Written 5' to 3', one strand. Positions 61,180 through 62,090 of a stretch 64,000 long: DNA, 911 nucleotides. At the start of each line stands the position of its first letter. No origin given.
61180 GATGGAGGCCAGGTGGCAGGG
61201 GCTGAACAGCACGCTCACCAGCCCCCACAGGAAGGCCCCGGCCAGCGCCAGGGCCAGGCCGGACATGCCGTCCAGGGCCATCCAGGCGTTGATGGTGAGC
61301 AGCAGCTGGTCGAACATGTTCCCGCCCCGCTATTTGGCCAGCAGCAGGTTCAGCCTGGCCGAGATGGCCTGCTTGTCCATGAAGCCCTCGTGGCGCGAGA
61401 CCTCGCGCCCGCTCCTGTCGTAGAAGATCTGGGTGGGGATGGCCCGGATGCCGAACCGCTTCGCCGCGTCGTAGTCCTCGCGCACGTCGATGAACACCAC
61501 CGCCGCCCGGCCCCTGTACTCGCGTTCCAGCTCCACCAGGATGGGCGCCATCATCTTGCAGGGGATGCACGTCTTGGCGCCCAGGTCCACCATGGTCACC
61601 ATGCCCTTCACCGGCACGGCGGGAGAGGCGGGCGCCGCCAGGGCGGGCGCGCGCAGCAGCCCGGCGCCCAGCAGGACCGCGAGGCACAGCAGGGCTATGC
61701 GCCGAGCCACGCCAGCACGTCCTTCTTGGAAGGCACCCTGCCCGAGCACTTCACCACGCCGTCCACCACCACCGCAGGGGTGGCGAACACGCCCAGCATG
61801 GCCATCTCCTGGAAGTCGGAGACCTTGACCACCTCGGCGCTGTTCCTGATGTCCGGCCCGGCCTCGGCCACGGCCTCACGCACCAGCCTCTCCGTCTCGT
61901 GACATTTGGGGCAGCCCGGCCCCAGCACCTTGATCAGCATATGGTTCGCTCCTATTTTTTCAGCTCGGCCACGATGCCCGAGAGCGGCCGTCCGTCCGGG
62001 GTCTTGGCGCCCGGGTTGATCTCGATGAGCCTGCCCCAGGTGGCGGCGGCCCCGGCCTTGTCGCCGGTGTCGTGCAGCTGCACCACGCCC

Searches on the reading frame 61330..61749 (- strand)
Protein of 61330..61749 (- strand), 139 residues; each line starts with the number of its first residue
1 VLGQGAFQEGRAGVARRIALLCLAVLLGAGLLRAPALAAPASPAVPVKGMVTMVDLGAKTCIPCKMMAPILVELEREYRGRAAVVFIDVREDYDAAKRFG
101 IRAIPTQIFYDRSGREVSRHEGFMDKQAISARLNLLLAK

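Call 5: search_protein_families(library=pfam, proteins=[window:61330-61749:-], max_evalue=0.01)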
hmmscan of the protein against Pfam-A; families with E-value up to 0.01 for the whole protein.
window:61330-61749:- (139 aa): 3 families
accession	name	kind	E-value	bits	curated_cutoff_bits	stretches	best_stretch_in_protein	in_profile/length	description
PF00085.26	Thioredoxin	-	6.7e-14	52.2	23.5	1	52-133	21-101/103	Thioredoxin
PF13098.12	Thioredoxin_2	-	2.2e-07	31.6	27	1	51-133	7-104/104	Thioredoxin-like domain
PF13905.12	Thioredoxin_8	-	0.0019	18.9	27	1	51-95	3-49/94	Thioredoxin-like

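Call 6: search_protein_families(library=ncbifam, proteins=[window:61330-61749:-], max_evalue=0.001)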
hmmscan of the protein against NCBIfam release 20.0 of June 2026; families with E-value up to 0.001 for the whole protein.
window:61330-61749:- (139 aa): 7 families
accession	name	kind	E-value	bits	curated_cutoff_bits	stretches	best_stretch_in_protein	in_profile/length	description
TIGR01068.1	thioredoxin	equivalog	1.9e-18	66.5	96.8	1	51-134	16-98/101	thioredoxin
NF006898.0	PRK09381.1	equivalog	6.6e-13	49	138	1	51-118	23-89/109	thioredoxin TrxA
NF008229.0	PRK10996.1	equivalog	1.6e-10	40.8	125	1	52-135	55-137/141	thioredoxin TrxC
TIGR01126.1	pdi_dom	equivalog_domain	3.8e-06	27.1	107.2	1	50-131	15-99/105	protein disulfide-isomerase domain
NF047697.1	ThioredTrxAClost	equivalog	7.7e-05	22.8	140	1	51-118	19-85/105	thioredoxin TrxA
TIGR00411.1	redox_disulf_1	equivalog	0.00015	21.8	92.75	1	58-109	8-59/82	MJ0307 family thioredoxin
NF001419.0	PRK00293.1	subfamily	0.00029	19.6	330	1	48-134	476-570/574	protein-disulfide reductase DsbD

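Call 49: search_solved_structures(query=window:61330-61710:-, max_evalue=0.00001)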
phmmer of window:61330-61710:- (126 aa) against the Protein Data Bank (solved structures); distinct sequences matched with E-value up to 0.00001: 164 (the best 60 are shown).
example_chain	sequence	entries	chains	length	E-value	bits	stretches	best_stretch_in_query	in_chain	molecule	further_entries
4ulx_A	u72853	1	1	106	1.7e-15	60.6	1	39-121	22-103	LPBCA-L89K THIOREDOXIN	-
2yj7_A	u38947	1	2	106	3.3e-15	59.7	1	39-121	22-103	LPBCA THIOREDOXIN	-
6bkv_A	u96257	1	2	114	5e-15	59.1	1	34-124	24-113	Thioredoxin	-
2ynx_A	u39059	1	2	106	1.2e-14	57.8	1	35-121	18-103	LACA THIOREDOXIN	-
3die_A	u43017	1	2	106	9.8e-14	54.9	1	34-118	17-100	Thioredoxin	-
3ziv_A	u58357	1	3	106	1.5e-13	54.3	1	36-121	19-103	AECA THIOREDOXIN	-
2o7k_A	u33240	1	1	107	1.9e-13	54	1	34-118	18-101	Thioredoxin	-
1v98_A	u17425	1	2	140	4.4e-13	52.8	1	37-121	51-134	thioredoxin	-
2gzy_A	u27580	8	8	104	4.9e-13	52.6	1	37-121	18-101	Thioredoxin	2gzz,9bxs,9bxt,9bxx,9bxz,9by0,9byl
4xhm_A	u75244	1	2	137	1.2e-12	51.4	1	39-116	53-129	Thioredoxin (Trx-3)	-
2yn1_A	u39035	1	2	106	1.3e-12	51.3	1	39-116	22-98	LGPCA THIOREDOXIN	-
7d6l_A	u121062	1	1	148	1.8e-12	50.8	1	38-121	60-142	Thioredoxin 2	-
6gn9_A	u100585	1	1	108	1.9e-12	50.8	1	33-120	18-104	Thioredoxin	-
2l5l_A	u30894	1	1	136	2e-12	50.7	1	39-120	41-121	Thioredoxin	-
2o87_A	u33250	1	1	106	2.5e-12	50.3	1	34-118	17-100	Thioredoxin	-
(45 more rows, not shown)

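Call 56: find_related_loci(query=A2, collection=metagenome_contigs, flank=7000)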
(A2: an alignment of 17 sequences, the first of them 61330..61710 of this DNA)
Query A2 (126 aa) in metagenome_contigs; peptide patterns used: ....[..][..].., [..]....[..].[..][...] (x = any residue, [..] = any of these).
600 stretches matched a pattern (row limit reached: there are more); 580 encode a relative of the query (tblastn E <= 1e-3); the best 80 are kept; 80 distinct loci.
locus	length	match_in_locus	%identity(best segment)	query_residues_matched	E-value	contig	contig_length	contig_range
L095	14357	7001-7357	60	5-123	8e-46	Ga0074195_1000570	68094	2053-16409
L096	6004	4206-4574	59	6-126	1e-44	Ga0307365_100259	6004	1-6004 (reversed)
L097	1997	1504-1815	66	15-121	9e-45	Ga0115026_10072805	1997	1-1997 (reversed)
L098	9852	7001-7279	74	33-125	2e-44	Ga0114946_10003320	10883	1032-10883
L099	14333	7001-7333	65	6-121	4e-44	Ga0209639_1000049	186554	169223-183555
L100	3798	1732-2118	60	1-126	3e-44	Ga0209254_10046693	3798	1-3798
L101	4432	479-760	71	30-123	9e-44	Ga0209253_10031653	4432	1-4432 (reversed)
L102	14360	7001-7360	62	13-123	1e-43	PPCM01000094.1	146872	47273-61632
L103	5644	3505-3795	68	30-126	2e-43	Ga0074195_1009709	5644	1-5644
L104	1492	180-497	65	21-126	3e-44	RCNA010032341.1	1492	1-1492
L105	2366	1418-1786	58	1-123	5e-43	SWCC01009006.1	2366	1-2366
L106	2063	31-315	67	29-123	3e-43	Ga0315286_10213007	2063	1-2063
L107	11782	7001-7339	61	12-123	9e-43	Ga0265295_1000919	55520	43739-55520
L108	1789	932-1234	64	26-126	1e-43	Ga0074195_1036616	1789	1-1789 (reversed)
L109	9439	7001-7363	61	3-123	2e-42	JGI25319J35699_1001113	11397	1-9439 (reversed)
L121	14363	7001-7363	60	3-120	4e-42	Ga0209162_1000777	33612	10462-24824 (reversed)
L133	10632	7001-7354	56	6-126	2e-41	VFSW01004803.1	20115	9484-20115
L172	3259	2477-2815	59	6-121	1e-39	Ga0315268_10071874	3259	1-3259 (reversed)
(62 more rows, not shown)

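Call 61: search_protein_families(library=ncbifam, proteins=[L133:5757-6839:+, L172:1237-2319:+, L121:8900-9988:+, L095:417-1694:-], max_evalue=1e-10)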
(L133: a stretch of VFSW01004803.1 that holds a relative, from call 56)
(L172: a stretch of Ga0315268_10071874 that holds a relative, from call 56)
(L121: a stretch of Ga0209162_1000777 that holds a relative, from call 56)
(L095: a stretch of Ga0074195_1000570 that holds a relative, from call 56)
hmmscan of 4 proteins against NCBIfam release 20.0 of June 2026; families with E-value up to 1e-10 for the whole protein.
L133:5757-6839:+ (361 aa): 15 families
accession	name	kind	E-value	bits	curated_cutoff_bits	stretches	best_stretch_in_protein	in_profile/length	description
TIGR04317.1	W_rSAM_matur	equivalog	5.1e-80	269.2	380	1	1-361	6-348/349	tungsten cofactor oxidoreductase radical SAM maturase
TIGR04311.1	rSAM_Geo_metal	subfamily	1.4e-71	241.8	400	2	1-197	5-203/423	radical SAM/SPASM family putative metalloenzyme maturase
TIGR04545.1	rSAM_ahbD_hemeb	equivalog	2e-19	70.2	500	1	4-177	5-171/339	heme b synthase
TIGR04546.1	rSAM_ahbC_deAc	equivalog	4.9e-18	65.1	650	1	6-169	46-201/390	12,18-didecarboxysiroheme deacetylase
TIGR04055.1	rSAM_NirJ2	equivalog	8.8e-16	58.3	500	1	5-175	6-168/326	putative heme d1 biosynthesis radical SAM protein NirJ2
TIGR04347.1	pseudo_SAM_Halo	equivalog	1.9e-15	57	525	1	5-110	44-148/390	TIGR04347 family pseudo-SAM/SPASM protein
TIGR04053.2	TIGR04053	equivalog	2.9e-14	53.1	395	1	2-172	11-177/366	TIGR04053 family radical SAM/SPASM domain-containing protein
NF045574.1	sacti_mat_StsB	exception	3.9e-13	49.1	625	1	2-137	99-232/466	StsB family radical SAM/SPASM domain sactipeptide maturase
TIGR04133.1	rSAM_w_lipo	hypoth_equivalog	7.1e-13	48.2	425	1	2-174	27-195/350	TIGR04133 family radical SAM/SPASM protein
TIGR04054.1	rSAM_NirJ1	equivalog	7.8e-13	47.8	650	1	5-162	42-191/387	putative heme d1 biosynthesis radical SAM protein NirJ1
TIGR04051.1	rSAM_NirJ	equivalog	2.5e-11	43.2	515.45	1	7-169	10-164/354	heme d1 biosynthesis radical SAM protein NirJ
TIGR02109.1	PQQ_syn_pqqE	equivalog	2.9e-11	42.9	381.35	1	3-182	11-183/358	pyrroloquinoline quinone biosynthesis protein PqqE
TIGR02668.1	moaA_archaeal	equivalog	4.3e-11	42.3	325.25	1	6-170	17-175/303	GTP 3',8-cyclase MoaA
NF038283.1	viperin_w_prok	equivalog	4.9e-11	42.3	180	1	6-160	9-169/281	viperin family antiviral radical SAM protein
TIGR02666.1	moaA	equivalog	6.8e-11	41.7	284.05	1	6-165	17-177/336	GTP 3',8-cyclase MoaA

L172:1237-2319:+ (361 aa): 15 families
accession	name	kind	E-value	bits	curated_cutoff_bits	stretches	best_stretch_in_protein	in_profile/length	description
TIGR04317.1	W_rSAM_matur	equivalog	8.4e-85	284.9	380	1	1-361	6-348/349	tungsten cofactor oxidoreductase radical SAM maturase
TIGR04311.1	rSAM_Geo_metal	subfamily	1.6e-72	244.9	400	2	1-196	5-202/423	radical SAM/SPASM family putative metalloenzyme maturase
TIGR04545.1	rSAM_ahbD_hemeb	equivalog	2.7e-20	73.1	500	1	4-334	5-311/339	heme b synthase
TIGR04055.1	rSAM_NirJ2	equivalog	1.5e-16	60.8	500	1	5-191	6-186/326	putative heme d1 biosynthesis radical SAM protein NirJ2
TIGR04546.1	rSAM_ahbC_deAc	equivalog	3.5e-16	59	650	1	6-167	46-199/390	12,18-didecarboxysiroheme deacetylase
TIGR04347.1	pseudo_SAM_Halo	equivalog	5.4e-16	58.8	525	1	5-110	44-148/390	TIGR04347 family pseudo-SAM/SPASM protein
TIGR03962.1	mycofact_rSAM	equivalog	1.9e-13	50.3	265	1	4-177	17-182/339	mycofactocin radical SAM maturase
TIGR04053.2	TIGR04053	equivalog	2.1e-13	50.3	395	1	2-176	11-181/366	TIGR04053 family radical SAM/SPASM domain-containing protein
TIGR04054.1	rSAM_NirJ1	equivalog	5e-13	48.4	650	1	5-116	42-151/387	putative heme d1 biosynthesis radical SAM protein NirJ1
TIGR04051.1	rSAM_NirJ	equivalog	6.6e-13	48.4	515.45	1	7-168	10-163/354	heme d1 biosynthesis radical SAM protein NirJ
TIGR02666.1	moaA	equivalog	2.9e-12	46.2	284.05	1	6-134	17-151/336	GTP 3',8-cyclase MoaA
NF045574.1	sacti_mat_StsB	exception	3.4e-12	46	625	1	2-135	99-230/466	StsB family radical SAM/SPASM domain sactipeptide maturase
TIGR04466.1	rSAM_BlsE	equivalog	9.5e-12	45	400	1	45-122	47-122/327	cytosylglucuronate decarboxylase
TIGR02668.1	moaA_archaeal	equivalog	1.2e-11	44.2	325.25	1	6-177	17-183/303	GTP 3',8-cyclase MoaA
NF001199.0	PRK00164.2-1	equivalog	3.6e-11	42.8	231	1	6-177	19-184/308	GTP 3',8-cyclase MoaA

L121:8900-9988:+ (363 aa): 16 families
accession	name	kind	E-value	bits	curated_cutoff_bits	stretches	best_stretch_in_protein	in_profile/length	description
TIGR04317.1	W_rSAM_matur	equivalog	3.8e-82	276.2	380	1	1-363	6-348/349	tungsten cofactor oxidoreductase radical SAM maturase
TIGR04311.1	rSAM_Geo_metal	subfamily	1.1e-56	192.7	400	2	1-201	5-203/423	radical SAM/SPASM family putative metalloenzyme maturase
TIGR04545.1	rSAM_ahbD_hemeb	equivalog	3.4e-16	59.6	500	1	4-188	5-178/339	heme b synthase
TIGR04347.1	pseudo_SAM_Halo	equivalog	4.3e-16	59.1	525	1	6-114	45-151/390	TIGR04347 family pseudo-SAM/SPASM protein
TIGR04055.1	rSAM_NirJ2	equivalog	8.6e-15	55.1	500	1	5-137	6-136/326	putative heme d1 biosynthesis radical SAM protein NirJ2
TIGR02668.1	moaA_archaeal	equivalog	8.7e-15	54.5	325.25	1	3-180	14-181/303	GTP 3',8-cyclase MoaA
TIGR04051.1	rSAM_NirJ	equivalog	2.3e-14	53.1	515.45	1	7-178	10-169/354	heme d1 biosynthesis radical SAM protein NirJ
TIGR02666.1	moaA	equivalog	5.9e-14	51.8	284.05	1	6-135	17-151/336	GTP 3',8-cyclase MoaA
NF001199.0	PRK00164.2-1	equivalog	7.5e-14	51.6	231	1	3-146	16-155/308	GTP 3',8-cyclase MoaA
TIGR04054.1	rSAM_NirJ1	equivalog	2.4e-13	49.5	650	1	6-178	43-203/387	putative heme d1 biosynthesis radical SAM protein NirJ1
NF050035.1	rSAM_WgK_link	exception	6.2e-13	48.5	650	1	5-191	15-190/367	radical SAM/SPASM peptide maturase WgkB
TIGR04546.1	rSAM_ahbC_deAc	equivalog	3.9e-12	45.7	650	1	6-180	46-208/390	12,18-didecarboxysiroheme deacetylase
TIGR04321.1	spiroSPASM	subfamily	8.5e-12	44.5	250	0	2-135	234-377/510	spiro-SPASM protein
NF038283.1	viperin_w_prok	equivalog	2.4e-11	43.3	180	1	6-112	9-119/281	viperin family antiviral radical SAM protein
TIGR04251.1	SCM_rSAM_ScmF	equivalog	2.8e-11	43.4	400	0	2-190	7-187/353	SynChlorMet cassette radical SAM/SPASM protein ScmF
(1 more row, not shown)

L095:417-1694:- (426 aa): 10 families
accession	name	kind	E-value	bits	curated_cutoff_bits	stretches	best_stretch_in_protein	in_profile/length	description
TIGR04311.1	rSAM_Geo_metal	subfamily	8.4e-140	466.5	400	1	1-426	2-423/423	radical SAM/SPASM family putative metalloenzyme maturase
TIGR04317.1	W_rSAM_matur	equivalog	1.6e-60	205.1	380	2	2-216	4-216/349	tungsten cofactor oxidoreductase radical SAM maturase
TIGR02666.1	moaA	equivalog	2e-17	63.2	284.05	1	6-178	14-185/336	GTP 3',8-cyclase MoaA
TIGR04051.1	rSAM_NirJ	equivalog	1.4e-15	57.1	515.45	1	6-187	6-177/354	heme d1 biosynthesis radical SAM protein NirJ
TIGR04133.1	rSAM_w_lipo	hypoth_equivalog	2.4e-13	49.8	425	1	4-211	26-226/350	TIGR04133 family radical SAM/SPASM protein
TIGR02109.1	PQQ_syn_pqqE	equivalog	5.5e-13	48.6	381.35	1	2-171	7-167/358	pyrroloquinoline quinone biosynthesis protein PqqE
TIGR02668.1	moaA_archaeal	equivalog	1.6e-12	47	325.25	1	3-172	11-172/303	GTP 3',8-cyclase MoaA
NF001199.0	PRK00164.2-1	equivalog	2e-12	46.9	231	1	6-175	16-177/308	GTP 3',8-cyclase MoaA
NF045646.2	rSAM_Se_TrsS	equivalog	2.6e-11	42.7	490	1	5-139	89-222/441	radical SAM (seleno)protein TrsS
TIGR04546.1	rSAM_ahbC_deAc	equivalog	7.9e-11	41.4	650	0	6-187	43-214/390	12,18-didecarboxysiroheme deacetylase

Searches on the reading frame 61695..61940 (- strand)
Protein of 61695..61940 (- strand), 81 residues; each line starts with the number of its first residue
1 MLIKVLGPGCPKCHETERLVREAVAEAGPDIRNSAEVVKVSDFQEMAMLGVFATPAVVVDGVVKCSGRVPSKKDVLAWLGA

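Call 5: search_protein_families(library=pfam, proteins=[window:61695-61940:-], max_evalue=0.01)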
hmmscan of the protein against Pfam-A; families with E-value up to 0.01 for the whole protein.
window:61695-61940:- (81 aa): 1 family
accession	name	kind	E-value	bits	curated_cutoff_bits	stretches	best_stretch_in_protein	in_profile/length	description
PF13192.12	Thioredoxin_3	-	2.5e-24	85.5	24.8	1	1-79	1-75/76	Thioredoxin domain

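Call 6: search_protein_families(library=ncbifam, proteins=[window:61695-61940:-], max_evalue=0.001)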
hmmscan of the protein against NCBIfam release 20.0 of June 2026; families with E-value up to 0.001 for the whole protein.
window:61695-61940:- (81 aa): 4 families
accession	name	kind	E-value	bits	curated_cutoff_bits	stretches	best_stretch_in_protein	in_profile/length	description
TIGR00412.2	redox_disulf_2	subfamily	2.5e-24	85.4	62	1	3-79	2-74/75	MTH895/ArsE family thioredoxin-like protein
TIGR00411.1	redox_disulf_1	equivalog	6.1e-08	32.6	92.75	1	7-75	8-74/82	MJ0307 family thioredoxin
NF049942.1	DF_fam_seleno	subfamily_domain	0.00033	20.6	70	1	8-62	7-59/96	DF family (seleno)protein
TIGR02187.2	PDO_seleno_TRX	equivalog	0.00034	20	185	1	6-73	136-201/209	protein disulfide oxidoreductase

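Call 48: search_solved_structures(query=window:61695-61940:-, max_evalue=0.01)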
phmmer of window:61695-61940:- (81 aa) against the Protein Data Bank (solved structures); distinct sequences matched with E-value up to 0.01: 3.
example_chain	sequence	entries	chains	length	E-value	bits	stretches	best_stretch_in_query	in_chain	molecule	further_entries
1ilo_A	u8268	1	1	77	5.8e-10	42.6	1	1-76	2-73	conserved hypothetical protein MtH895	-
1fo5_A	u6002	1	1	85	8.9e-05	26.1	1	7-73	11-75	THIOREDOXIN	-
1nho_A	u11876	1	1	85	0.00026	24.6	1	6-75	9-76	Probable Thioredoxin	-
